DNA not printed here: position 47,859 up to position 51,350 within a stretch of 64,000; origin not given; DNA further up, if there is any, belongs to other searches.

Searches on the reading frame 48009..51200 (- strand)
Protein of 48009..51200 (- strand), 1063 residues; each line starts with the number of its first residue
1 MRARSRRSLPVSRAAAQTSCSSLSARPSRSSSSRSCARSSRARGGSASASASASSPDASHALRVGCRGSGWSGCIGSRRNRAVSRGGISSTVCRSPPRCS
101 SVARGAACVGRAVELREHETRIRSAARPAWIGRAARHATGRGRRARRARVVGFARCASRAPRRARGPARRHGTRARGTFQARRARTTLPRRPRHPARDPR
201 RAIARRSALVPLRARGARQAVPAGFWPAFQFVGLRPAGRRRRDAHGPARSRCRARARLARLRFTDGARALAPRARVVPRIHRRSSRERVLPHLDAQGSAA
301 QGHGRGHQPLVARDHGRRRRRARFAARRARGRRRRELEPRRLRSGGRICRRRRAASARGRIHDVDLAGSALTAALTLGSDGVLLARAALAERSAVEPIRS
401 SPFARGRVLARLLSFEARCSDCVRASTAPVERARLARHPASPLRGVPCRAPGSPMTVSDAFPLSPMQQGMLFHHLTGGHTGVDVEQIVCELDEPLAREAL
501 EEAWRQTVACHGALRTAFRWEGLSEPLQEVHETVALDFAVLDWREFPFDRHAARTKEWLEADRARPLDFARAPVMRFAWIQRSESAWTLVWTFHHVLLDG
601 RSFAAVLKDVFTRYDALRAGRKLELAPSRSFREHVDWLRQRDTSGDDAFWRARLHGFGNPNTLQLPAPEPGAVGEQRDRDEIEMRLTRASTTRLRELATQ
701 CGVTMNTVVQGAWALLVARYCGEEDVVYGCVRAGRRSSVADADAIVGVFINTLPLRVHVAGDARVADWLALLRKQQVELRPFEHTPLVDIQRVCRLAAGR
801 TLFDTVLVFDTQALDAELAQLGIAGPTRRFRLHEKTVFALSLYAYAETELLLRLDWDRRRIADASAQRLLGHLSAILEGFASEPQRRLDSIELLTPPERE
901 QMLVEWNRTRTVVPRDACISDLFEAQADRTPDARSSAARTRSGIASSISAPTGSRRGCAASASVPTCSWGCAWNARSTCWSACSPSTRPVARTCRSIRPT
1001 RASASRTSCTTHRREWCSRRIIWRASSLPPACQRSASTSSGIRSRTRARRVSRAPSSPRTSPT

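Call 12: search_protein_families(library=pfam, proteins=[window:48009-51200:-], max_evalue=0.001)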
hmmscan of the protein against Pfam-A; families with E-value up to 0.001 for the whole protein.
window:48009-51200:- (1063 aa): 1 family
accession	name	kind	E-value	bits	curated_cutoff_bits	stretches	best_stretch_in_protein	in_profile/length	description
PF00668.25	Condensation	-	2.3e-80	271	30.6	1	458-903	2-456/456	Condensation domain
